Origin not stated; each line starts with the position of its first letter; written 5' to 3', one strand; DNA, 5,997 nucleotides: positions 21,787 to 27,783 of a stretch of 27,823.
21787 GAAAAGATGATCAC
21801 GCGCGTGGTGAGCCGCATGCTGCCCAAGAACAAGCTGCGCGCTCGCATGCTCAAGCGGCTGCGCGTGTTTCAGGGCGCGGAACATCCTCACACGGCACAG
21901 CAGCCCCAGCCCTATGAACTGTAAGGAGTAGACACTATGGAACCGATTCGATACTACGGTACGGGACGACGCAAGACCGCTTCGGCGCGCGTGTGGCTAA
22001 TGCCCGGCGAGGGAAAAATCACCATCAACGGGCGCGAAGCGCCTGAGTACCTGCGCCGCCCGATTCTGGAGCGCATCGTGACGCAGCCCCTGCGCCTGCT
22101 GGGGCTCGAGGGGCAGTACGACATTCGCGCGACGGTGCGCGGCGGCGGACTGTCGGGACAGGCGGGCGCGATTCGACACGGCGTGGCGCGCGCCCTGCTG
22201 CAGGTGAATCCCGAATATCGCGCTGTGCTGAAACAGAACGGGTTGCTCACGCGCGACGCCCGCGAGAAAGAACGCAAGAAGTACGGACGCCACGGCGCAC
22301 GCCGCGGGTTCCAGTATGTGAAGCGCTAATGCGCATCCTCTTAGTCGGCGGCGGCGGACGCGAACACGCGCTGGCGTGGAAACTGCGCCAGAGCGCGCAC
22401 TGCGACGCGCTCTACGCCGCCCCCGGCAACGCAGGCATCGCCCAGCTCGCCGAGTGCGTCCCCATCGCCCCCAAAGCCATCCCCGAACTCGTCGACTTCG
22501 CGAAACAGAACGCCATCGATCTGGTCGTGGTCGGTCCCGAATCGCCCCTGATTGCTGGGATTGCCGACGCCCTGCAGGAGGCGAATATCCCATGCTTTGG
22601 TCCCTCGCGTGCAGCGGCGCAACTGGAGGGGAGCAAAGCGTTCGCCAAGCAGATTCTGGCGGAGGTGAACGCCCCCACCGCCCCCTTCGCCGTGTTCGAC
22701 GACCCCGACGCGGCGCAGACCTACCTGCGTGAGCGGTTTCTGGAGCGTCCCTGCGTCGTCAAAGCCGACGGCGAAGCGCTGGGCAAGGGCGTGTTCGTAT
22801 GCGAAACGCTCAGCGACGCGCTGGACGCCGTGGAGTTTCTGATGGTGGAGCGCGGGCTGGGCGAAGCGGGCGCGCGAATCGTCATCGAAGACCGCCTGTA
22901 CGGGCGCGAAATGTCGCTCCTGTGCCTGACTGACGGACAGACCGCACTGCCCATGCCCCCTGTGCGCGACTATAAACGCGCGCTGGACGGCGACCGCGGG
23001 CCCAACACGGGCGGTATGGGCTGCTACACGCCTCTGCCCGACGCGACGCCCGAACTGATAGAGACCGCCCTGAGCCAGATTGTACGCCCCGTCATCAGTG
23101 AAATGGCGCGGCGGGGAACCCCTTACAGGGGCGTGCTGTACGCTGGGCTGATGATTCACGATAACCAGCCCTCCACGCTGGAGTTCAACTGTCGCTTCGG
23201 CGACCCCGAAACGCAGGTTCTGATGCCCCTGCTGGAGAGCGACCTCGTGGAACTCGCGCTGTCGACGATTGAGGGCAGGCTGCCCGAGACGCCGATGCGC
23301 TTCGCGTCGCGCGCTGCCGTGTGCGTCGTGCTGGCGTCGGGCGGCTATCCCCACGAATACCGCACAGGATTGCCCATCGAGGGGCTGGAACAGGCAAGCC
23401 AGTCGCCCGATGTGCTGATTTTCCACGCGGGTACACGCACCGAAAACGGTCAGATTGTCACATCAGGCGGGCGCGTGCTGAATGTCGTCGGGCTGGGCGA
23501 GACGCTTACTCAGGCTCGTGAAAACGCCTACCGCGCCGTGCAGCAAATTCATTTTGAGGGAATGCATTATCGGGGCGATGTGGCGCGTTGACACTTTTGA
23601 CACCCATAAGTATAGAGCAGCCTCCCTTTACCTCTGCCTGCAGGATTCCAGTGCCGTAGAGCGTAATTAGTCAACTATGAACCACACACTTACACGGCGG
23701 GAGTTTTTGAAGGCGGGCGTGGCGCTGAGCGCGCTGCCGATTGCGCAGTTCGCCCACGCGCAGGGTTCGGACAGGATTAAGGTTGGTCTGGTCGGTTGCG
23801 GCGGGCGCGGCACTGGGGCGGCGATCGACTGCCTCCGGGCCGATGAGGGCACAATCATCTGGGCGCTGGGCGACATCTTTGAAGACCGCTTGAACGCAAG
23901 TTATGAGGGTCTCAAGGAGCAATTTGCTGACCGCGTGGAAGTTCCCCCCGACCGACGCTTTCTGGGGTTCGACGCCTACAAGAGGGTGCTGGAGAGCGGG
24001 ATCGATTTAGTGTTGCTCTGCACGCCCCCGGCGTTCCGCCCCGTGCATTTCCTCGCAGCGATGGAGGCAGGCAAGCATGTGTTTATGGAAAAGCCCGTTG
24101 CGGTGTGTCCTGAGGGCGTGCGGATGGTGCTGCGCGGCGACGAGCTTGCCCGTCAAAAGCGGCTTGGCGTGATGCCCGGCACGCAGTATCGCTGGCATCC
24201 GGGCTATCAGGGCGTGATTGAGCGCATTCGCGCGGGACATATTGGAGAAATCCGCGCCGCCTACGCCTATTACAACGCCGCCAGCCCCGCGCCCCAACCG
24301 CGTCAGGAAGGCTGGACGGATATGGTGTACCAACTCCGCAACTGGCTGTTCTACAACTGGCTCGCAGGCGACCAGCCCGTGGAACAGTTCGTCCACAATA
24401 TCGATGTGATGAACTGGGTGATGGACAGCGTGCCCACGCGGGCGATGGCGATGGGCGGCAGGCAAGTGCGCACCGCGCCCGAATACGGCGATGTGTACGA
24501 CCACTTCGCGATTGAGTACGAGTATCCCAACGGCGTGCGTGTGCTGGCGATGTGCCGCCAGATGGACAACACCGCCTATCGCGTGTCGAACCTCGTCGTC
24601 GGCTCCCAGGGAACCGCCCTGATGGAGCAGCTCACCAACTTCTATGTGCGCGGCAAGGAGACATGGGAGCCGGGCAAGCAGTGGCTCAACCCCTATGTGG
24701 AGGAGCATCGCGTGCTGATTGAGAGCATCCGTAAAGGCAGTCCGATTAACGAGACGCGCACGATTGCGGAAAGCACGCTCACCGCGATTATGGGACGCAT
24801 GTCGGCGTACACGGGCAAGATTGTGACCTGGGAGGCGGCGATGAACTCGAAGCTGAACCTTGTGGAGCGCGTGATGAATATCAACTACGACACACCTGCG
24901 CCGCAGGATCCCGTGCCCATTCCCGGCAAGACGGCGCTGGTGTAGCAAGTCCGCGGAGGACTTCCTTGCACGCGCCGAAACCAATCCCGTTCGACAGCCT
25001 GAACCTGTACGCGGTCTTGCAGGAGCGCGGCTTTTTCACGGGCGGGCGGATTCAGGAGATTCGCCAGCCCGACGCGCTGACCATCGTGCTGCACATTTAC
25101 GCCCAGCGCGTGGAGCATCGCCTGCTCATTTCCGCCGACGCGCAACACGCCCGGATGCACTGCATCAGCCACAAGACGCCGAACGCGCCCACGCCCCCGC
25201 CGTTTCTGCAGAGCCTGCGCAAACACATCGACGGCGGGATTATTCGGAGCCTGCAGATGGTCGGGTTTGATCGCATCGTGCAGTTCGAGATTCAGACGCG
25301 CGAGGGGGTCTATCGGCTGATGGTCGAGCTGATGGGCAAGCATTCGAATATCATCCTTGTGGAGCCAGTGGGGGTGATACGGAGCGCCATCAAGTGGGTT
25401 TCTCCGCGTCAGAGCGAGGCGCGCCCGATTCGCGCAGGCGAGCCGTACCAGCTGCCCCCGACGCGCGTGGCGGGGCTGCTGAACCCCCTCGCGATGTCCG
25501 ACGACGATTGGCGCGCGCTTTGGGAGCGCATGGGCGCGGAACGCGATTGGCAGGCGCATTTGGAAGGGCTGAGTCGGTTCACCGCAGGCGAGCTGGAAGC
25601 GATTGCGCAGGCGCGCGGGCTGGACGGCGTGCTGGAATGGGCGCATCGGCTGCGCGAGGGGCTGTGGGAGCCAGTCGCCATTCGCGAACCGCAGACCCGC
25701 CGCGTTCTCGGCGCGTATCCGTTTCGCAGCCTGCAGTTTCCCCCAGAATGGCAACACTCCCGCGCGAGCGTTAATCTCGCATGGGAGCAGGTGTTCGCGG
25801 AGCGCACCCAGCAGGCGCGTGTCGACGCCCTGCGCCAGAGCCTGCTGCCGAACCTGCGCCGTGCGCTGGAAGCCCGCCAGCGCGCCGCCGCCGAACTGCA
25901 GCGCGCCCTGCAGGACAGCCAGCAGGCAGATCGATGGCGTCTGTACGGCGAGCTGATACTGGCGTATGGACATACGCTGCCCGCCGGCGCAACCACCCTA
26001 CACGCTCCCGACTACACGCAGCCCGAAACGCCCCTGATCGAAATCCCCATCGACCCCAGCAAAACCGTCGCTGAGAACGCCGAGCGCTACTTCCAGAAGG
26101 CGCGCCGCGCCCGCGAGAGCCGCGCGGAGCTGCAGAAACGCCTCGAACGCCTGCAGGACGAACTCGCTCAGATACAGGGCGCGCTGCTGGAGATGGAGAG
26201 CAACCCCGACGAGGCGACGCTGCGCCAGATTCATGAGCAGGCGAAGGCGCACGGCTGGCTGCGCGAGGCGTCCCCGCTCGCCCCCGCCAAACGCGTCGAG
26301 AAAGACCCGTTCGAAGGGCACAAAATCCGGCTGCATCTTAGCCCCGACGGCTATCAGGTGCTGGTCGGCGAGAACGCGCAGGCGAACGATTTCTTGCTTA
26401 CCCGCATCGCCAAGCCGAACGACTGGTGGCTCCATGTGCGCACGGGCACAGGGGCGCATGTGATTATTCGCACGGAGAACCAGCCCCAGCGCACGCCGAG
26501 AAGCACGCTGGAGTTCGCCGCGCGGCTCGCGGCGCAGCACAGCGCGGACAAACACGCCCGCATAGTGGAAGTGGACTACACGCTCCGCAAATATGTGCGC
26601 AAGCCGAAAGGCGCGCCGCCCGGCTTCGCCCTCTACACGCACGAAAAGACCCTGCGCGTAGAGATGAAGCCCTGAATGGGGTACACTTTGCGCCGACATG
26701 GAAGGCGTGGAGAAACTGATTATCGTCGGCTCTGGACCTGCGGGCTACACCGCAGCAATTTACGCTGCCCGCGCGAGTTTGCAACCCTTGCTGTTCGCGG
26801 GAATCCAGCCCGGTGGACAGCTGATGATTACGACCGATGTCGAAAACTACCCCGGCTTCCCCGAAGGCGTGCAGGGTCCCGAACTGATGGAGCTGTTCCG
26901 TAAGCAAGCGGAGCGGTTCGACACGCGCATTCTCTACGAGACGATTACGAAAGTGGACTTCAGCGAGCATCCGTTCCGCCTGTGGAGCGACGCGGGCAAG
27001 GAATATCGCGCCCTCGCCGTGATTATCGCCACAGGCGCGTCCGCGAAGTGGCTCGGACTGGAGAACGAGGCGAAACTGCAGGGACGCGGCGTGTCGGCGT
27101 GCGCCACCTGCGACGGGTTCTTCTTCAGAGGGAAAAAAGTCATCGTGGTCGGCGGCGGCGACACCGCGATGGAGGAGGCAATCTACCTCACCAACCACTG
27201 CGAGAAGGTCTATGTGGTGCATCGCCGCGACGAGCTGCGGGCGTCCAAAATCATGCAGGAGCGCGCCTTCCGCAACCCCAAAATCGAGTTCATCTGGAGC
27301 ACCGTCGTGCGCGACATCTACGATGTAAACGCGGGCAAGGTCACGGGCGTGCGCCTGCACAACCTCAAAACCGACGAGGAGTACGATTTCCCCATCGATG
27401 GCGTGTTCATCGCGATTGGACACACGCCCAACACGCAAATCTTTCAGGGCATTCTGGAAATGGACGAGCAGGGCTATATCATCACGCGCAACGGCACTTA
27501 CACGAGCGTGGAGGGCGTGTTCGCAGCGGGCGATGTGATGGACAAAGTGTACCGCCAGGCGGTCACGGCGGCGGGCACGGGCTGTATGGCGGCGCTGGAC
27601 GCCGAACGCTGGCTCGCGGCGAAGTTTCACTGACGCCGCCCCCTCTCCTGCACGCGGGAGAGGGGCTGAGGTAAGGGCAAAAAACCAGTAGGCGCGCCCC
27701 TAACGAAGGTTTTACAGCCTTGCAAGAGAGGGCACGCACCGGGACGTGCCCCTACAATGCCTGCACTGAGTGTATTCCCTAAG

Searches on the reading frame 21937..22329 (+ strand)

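Call 61: search_protein_families(library=pfam, proteins=[window:21937-22329:+], max_evalue=0.001)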
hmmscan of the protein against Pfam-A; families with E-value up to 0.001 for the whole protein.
window:21937-22329:+ (130 aa): 1 family
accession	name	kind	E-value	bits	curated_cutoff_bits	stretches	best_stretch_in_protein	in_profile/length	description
PF00380.25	Ribosomal_S9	-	4.8e-49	166.3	22.5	1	10-130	1-121/121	Ribosomal protein S9/S16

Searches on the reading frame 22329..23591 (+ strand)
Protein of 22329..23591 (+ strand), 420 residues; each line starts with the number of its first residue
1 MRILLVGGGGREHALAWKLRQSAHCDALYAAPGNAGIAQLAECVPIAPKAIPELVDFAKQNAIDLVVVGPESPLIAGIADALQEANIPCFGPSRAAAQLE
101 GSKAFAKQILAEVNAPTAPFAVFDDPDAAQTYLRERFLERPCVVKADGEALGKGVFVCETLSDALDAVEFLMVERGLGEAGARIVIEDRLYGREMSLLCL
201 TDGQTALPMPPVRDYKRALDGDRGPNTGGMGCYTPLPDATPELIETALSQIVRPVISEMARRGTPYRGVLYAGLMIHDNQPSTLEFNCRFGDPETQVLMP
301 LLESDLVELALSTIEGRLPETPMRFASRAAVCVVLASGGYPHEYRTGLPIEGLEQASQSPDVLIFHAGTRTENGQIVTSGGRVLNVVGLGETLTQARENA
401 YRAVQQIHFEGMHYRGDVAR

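Call 61: search_protein_families(library=pfam, proteins=[window:22329-23591:+], max_evalue=0.001)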
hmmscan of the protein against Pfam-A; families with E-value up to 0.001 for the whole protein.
window:22329-23591:+ (420 aa): 3 families
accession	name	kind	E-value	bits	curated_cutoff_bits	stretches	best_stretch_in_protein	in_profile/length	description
PF01071.24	GARS_A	-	4.5e-70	235.9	27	1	101-295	1-194/194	Phosphoribosylglycinamide synthetase, ATP-grasp (A) domain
PF02844.21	GARS_N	-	4.1e-41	140.2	29.5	1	1-100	1-100/100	Phosphoribosylglycinamide synthetase, N domain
PF02843.22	GARS_C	-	9.2e-35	119.3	34.8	1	330-419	1-90/92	Phosphoribosylglycinamide synthetase, C domain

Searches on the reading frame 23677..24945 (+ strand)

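Call 61: search_protein_families(library=pfam, proteins=[window:23677-24945:+], max_evalue=0.001)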
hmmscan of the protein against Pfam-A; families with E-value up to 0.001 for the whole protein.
window:23677-24945:+ (422 aa): 3 families
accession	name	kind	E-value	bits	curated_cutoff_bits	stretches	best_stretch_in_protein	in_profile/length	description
PF22725.1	GFO_IDH_MocA_C3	-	7.6e-13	49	27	1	178-314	2-123/124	GFO/IDH/MocA C-terminal domain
PF01408.29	GFO_IDH_MocA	-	9.5e-10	39.6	24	1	34-152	1-106/120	Oxidoreductase family, NAD-binding Rossmann fold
PF02894.22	GFO_IDH_MocA_C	-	4.9e-06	26.9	22.9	1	182-331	2-148/218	Oxidoreductase family, C-terminal alpha/beta domain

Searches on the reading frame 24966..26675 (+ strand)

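Call 61: search_protein_families(library=pfam, proteins=[window:24966-26675:+], max_evalue=0.001)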
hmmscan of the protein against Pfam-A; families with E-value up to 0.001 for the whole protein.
window:24966-26675:+ (569 aa): 3 families
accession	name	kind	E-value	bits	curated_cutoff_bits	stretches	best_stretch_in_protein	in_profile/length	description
PF05833.16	NFACT_N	-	1.9e-88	297.7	31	1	10-434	1-445/456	NFACT N-terminal and middle domains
PF05670.18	NFACT-R_1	-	1.5e-11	45.2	29.8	1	458-548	6-97/112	NFACT protein RNA binding domain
PF18297.6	NFACT-R_2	-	3.3e-05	24.4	26.9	1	461-541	8-82/104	NFACT protein RNA binding domain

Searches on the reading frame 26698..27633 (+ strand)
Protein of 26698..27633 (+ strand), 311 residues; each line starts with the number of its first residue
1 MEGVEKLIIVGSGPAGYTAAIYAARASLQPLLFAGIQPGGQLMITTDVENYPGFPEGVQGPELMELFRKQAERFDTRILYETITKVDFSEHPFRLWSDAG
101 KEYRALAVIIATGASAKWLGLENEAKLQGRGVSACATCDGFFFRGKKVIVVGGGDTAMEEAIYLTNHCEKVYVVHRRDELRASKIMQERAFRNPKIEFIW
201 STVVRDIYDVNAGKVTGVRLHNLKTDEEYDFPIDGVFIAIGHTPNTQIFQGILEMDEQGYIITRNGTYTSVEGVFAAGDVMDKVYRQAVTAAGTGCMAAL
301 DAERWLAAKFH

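Call 61: search_protein_families(library=pfam, proteins=[window:26698-27633:+], max_evalue=0.001)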
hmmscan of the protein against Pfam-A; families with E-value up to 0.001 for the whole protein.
window:26698-27633:+ (311 aa): 10 families
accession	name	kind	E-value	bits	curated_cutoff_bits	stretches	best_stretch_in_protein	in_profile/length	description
PF07992.20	Pyr_redox_2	-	2.1e-53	182.1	26.1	1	6-295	2-291/291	Pyridine nucleotide-disulphide oxidoreductase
PF13738.12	Pyr_redox_3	-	1.1e-20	74.6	30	1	57-278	77-305/305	Pyridine nucleotide-disulphide oxidoreductase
PF00070.33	Pyr_redox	-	4.4e-18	66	22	1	147-221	1-80/82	Pyridine nucleotide-disulphide oxidoreductase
PF00890.30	FAD_binding_2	-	1.4e-07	31.5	20.4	0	7-41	2-37/414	FAD binding domain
PF03486.20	HI0933_like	-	1e-06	28.8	50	0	6-35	2-31/244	HI0933-like protein Rossmann domain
PF01134.28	GIDA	-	9.4e-06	25.4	22.1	0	7-33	2-28/391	Glucose inhibited division protein A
PF01266.30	DAO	-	2.6e-05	24.4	27.9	0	59-120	147-209/353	FAD dependent oxidoreductase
PF12831.13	FAD_oxidored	-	0.00018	21.4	27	0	7-32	2-27/416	FAD dependent oxidoreductase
PF13241.12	NAD_binding_7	-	0.00046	21.2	22.1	0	143-253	5-79/104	Putative NAD(P)-binding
PF13450.12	NAD_binding_8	-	0.0007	20.3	21.9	0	9-43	1-36/68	NAD(P)-binding Rossmann-like domain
